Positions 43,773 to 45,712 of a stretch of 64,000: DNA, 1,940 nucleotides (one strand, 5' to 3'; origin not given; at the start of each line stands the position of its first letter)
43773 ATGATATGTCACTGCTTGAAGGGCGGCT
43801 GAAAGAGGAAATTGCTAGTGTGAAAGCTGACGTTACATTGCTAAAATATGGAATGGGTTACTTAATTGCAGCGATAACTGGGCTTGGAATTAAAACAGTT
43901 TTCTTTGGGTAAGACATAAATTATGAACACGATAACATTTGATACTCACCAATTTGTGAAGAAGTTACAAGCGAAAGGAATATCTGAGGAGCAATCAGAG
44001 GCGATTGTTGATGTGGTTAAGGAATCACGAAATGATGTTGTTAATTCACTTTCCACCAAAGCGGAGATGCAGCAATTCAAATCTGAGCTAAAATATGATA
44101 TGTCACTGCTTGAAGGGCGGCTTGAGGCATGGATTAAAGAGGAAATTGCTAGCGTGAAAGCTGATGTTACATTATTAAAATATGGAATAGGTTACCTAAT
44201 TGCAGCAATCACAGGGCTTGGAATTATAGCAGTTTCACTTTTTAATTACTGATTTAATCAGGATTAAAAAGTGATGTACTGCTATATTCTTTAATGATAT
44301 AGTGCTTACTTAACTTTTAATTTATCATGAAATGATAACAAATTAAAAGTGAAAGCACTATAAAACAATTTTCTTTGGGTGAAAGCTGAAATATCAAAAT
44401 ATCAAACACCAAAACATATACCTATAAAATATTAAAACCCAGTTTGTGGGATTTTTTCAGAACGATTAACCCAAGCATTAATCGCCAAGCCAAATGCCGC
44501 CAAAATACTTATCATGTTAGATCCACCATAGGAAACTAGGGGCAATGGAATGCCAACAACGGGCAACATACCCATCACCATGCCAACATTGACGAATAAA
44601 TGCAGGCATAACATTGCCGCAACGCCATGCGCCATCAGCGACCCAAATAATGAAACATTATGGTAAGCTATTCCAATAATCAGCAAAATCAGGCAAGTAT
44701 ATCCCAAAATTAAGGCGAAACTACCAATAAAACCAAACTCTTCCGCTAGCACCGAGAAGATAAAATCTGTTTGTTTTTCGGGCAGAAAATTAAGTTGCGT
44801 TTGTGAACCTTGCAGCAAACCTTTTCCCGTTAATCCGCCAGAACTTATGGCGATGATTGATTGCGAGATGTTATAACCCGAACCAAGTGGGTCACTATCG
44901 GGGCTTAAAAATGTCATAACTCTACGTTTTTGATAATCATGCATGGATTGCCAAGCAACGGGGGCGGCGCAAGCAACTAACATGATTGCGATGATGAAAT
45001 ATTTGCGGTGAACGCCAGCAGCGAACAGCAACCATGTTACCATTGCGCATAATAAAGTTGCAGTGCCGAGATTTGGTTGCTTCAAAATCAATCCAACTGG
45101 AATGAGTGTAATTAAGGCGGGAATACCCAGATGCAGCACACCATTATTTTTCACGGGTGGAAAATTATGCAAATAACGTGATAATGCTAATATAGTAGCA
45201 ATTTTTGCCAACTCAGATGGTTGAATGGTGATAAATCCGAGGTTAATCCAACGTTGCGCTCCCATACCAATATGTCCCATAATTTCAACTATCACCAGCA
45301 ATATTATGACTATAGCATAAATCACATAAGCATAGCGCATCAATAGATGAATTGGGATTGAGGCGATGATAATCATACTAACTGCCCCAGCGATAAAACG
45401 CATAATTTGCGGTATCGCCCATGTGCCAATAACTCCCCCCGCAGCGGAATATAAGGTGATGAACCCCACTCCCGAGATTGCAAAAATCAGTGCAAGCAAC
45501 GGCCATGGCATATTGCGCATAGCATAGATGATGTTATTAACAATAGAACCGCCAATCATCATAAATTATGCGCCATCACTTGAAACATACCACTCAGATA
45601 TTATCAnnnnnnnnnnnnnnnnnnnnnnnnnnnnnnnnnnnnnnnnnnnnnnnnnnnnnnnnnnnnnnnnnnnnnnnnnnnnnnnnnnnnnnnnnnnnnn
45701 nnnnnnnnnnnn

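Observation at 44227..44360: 134-bp double-hairpin MITE with TA duplication inserted into a coding sequence, rewriting its C-terminus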

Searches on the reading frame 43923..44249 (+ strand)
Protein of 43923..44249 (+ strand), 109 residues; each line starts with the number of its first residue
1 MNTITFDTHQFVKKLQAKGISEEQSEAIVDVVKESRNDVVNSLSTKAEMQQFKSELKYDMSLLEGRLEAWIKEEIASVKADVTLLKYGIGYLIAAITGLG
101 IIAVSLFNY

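Call 13: find_encoding_contigs(protein=window:43923-44249:+, flank=10000, max_places=6)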
Protein window:43923-44249:+ (109 aa): 5 contigs read that carry it; 1 place shown.
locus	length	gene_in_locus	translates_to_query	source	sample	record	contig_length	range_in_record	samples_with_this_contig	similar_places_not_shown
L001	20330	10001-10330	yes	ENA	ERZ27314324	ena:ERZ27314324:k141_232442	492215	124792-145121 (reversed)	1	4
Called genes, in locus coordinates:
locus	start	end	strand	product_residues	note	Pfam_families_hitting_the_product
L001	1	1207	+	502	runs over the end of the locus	PF01029:NusB, PF01189:Methyltr_RsmB-F, PF01728:FtsJ (weak)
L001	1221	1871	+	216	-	PF22688:Hda_lid (weak)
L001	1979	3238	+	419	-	PF01266:DAO, PF01593:Amino_oxidase, PF13450:NAD_binding_8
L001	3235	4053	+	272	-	PF07103:DUF1365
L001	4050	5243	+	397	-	PF02353:CMAS, PF13489:Methyltransf_23, PF05175:MTS (weak), PF08241:Methyltransf_11, PF08242:Methyltransf_12, PF13649:Methyltransf_25, PF13847:Methyltransf_31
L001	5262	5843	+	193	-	PF01292:Ni_hydr_CYTB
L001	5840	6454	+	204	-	PF04264:YceI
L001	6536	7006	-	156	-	PF01475:FUR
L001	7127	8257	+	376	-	PF14891:Peptidase_M91 (weak)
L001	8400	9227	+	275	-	PF00625:Guanylate_kin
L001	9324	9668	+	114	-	PF07798:CCDC90-like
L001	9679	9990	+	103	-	PF07798:CCDC90-like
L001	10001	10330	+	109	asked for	PF07798:CCDC90-like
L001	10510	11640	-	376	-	PF01098:FTSW_RODA_SPOVE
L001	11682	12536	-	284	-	PF00551:Formyl_trans_N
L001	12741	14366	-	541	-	PF02086:MethyltransfD12 (faint), PF13847:Methyltransf_31 (faint), PF01555:N6_N4_Mtase, PF04471:Mrr_cat (weak)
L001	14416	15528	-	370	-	PF00733:Asn_synthase (weak), PF03054:tRNA_Me_trans, PF20259:tRNA_Me_trans_M, PF20258:tRNA_Me_trans_C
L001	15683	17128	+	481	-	PF00224:PK, PF03328:HpcH_HpaI (faint), PF02887:PK_C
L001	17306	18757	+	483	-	PF00483:NTP_transferase, PF12804:NTP_transf_3, PF22640:ManC_GMP_beta-helix (weak), PF01050:MannoseP_isomer, PF07883:Cupin_2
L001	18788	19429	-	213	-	PF06055:ExoD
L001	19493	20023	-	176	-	PF00226:DnaJ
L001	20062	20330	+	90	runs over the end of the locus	PF01722:BolA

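Call 72: search_protein_families(library=pfam, proteins=[L001:7127-8257:+], max_evalue=0.01)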
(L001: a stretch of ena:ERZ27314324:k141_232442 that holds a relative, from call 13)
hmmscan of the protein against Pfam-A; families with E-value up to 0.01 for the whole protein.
L001:7127-8257:+ (376 aa): 1 family
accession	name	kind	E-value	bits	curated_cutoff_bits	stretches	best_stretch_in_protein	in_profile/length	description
PF14891.12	Peptidase_M91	-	7.9e-05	23.5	25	1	33-146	6-120/176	Effector protein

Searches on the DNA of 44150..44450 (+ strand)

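Call 43: search_rna_families(source=window, start=44150, end=44450, threshold=evalue, max_evalue=10)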
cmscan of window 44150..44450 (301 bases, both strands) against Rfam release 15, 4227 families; matches with E-value up to 10: 14.
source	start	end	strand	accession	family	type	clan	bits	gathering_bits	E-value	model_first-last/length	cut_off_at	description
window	44217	44301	+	RF00737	mir-322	Gene; miRNA;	-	26.4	62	0.0024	1-84/84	no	mir-322 microRNA precursor family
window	44217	44295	+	RF04172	MIR8675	Gene; miRNA;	-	21.6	90.8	0.086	1-95/95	no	MIR8675 microRNA precursor family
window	44300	44360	-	RF03956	mir-737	Gene; miRNA;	-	21.6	60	0.4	1-63/63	no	mir-737 microRNA precursor family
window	44221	44289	+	RF04213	MIR7807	Gene; miRNA;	-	20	90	0.12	1-134/134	no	MIR7807 microRNA precursor family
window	44226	44286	-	RF04172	MIR8675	Gene; miRNA;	-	19.7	90.8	0.27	1-95/95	no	MIR8675 microRNA precursor family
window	44217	44294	+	RF03718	mir-2804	Gene; miRNA;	-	19.6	86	0.29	1-78/78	no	mir-2804 microRNA precursor family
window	44278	44358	-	RF02528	SSRC41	Gene; sRNA;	-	19.4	60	4.3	1-111/111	no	Streptococcus sRNA SSRC41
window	44348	44420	-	RF01883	TUG1_2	Gene; lncRNA;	-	16.4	90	2.5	1-89/89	no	Taurine upregulated gene 1 conserved region 2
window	44196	44308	+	RF04079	MIR161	Gene; miRNA;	-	15.9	90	1.1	1-136/136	no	MIR161 microRNA precursor family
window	44299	44361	+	RF03940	MIR9563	Gene; miRNA;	-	15.7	90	2.7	1-127/127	no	MIR9563 microRNA precursor family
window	44299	44361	-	RF04223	MIR2619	Gene; miRNA;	-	15.6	113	0.22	1-202/202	no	MIR2619 microRNA precursor family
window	44226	44285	-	RF04223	MIR2619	Gene; miRNA;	-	12.6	113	1.5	1-202/202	no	MIR2619 microRNA precursor family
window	44298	44362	-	RF04097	MIR2630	Gene; miRNA;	-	11.7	144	7.3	37-192/229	no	MIR2630 microRNA precursor family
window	44379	44450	+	RF00064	HgcG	Gene; snRNA; snoRNA; HACA-box;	-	7.4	77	6.9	1-72/276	3'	HgcG RNA (Pab40)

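Call 45: search_dna_similar(query=window:44200-44390:+, collection=plasmids, mode=distant, max_evalue=0.01)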
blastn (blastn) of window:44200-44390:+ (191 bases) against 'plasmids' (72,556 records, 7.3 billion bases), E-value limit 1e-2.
No match.

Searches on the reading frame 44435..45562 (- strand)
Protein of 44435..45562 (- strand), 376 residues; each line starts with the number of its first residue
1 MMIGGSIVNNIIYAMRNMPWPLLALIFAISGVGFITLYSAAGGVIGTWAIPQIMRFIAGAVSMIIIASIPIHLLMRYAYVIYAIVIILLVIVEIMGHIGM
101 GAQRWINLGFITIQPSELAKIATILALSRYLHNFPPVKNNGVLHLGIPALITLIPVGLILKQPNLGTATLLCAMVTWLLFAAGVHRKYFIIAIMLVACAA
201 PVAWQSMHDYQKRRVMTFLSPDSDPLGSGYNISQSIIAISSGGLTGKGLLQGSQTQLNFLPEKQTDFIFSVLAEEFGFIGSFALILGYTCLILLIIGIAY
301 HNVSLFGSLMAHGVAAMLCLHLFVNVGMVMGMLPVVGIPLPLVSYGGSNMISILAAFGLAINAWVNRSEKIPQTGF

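Call 30: find_related_loci(query=window:44435-45562:-, collection=genome_contigs, flank=10000)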
Query window:44435-45562:- (376 aa) in genome_contigs; peptide patterns used: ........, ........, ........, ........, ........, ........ (x = any residue, [..] = any of these).
599 stretches matched a pattern (row limit reached: there are more); 594 encode a relative of the query (tblastn E <= 1e-3); the best 80 are kept; 80 distinct loci.
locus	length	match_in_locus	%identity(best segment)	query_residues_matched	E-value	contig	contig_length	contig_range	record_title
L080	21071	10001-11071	57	15-371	2e-134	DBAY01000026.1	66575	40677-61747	MAG TPA_asm: Alphaproteobacteria bacterium UBA998 UBA998_contig_475, whole genome shotgun sequence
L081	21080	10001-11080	54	15-373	1e-119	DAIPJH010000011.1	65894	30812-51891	MAG TPA_asm: Rickettsiales bacterium isolate CTOTU9729 NODE_16_length_65894_cov_13.087213, whole genome shotgun sequence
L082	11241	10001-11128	51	9-375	3e-114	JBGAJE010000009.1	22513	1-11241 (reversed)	MAG: Rickettsiales bacterium isolate MAG_MBR_H125.1 MBRH125-1_opera_contig_4740, whole genome shotgun sequence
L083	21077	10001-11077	51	15-373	1e-112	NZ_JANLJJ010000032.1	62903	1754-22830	MAG: Ferrovibrio sp. isolate XYLBin6 XylDeg_M3_236_length_62903_cov_15, whole genome shotgun sequence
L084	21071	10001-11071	54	17-373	1e-112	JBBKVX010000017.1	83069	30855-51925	MAG: Rickettsiales bacterium isolate metabat_bins.345 k119_3870415, whole genome shotgun sequence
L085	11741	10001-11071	54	9-368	3e-112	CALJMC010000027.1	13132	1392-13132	MAG: uncultured Rickettsiales bacterium isolate H2_Bin_METABAT__2_sub_1 genome assembly, contig: c_000000624113, whole g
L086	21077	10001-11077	52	15-373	3e-112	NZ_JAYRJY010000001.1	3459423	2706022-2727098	MAG: Ferrovibrio sp. isolate SZ_szas3bin.2 NODE_1_length_3459423_cov_7.53432, whole genome shotgun sequence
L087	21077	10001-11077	52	17-375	4e-112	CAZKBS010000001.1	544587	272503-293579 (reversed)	MAG TPA_asm: uncultured Micavibrio sp. isolate SRP290908_co2_99 genome assembly, contig: NODE_5_length_544587_cov_36.572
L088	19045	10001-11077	49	17-375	7e-109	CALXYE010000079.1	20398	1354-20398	MAG: uncultured Alphaproteobacteria bacterium isolate E04__bin108 genome assembly, contig: E04__k127_9936689, whole geno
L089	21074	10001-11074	49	20-376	1e-108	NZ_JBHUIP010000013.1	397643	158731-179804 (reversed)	Lacibacterium aquatile strain KCTC 32017 platanus_K_21_77_13, whole genome shotgun sequence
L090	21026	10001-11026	56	25-368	2e-108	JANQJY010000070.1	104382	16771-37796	MAG: Rickettsiales bacterium isolate PL25a_bin.132 k99_816544, whole genome shotgun sequence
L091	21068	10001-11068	51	20-375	5e-108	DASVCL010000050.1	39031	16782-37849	MAG TPA_asm: Alphaproteobacteria bacterium isolate SMAG_U2005 k141_1014349, whole genome shotgun sequence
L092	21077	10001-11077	50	15-373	7e-108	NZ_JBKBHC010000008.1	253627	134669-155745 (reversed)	MAG: Ferrovibrio sp. isolate 21I_052.bin.13 NODE_28_length_253627_cov_6.312004, whole genome shotgun sequence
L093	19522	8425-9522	49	10-375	5e-107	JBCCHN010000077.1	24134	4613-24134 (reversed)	MAG: Pseudomonadota bacterium isolate P01_B01_bin.68 k141_3478697_length_24134_cov_69.2545, whole genome shotgun sequenc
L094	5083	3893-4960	51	20-375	4e-107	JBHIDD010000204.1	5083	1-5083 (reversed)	MAG: Kiloniellaceae bacterium isolate Baj_3_bin.20 NODE_4764_length_5083_cov_6.590294, whole genome shotgun sequence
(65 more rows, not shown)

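Call 73: find_encoding_contigs(protein=window:44435-45562:-, flank=3000, max_places=8)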
Protein window:44435-45562:- (376 aa): 7 contigs read that carry it; 2 places shown.
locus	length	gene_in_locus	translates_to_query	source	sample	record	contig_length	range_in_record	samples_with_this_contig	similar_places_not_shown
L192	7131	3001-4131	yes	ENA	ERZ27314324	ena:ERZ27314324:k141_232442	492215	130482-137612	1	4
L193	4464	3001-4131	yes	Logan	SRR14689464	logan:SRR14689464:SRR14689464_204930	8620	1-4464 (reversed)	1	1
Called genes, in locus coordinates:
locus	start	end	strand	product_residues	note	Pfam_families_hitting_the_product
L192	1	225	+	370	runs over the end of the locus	PF00733:Asn_synthase (weak), PF03054:tRNA_Me_trans, PF20259:tRNA_Me_trans_M, PF20258:tRNA_Me_trans_C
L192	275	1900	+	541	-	PF02086:MethyltransfD12 (faint), PF13847:Methyltransf_31 (faint), PF01555:N6_N4_Mtase, PF04471:Mrr_cat (weak)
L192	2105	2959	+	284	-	PF00551:Formyl_trans_N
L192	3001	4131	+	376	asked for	PF01098:FTSW_RODA_SPOVE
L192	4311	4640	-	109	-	PF07798:CCDC90-like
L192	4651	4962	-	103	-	PF07798:CCDC90-like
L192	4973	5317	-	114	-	PF07798:CCDC90-like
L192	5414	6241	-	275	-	PF00625:Guanylate_kin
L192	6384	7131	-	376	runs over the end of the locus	PF14891:Peptidase_M91 (weak)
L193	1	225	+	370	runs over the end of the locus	PF00733:Asn_synthase (weak), PF03054:tRNA_Me_trans, PF20259:tRNA_Me_trans_M, PF20258:tRNA_Me_trans_C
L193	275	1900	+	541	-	PF02086:MethyltransfD12 (faint), PF13847:Methyltransf_31 (faint), PF01555:N6_N4_Mtase, PF04471:Mrr_cat (weak)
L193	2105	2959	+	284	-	PF00551:Formyl_trans_N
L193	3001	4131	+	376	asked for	PF01098:FTSW_RODA_SPOVE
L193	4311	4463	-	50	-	?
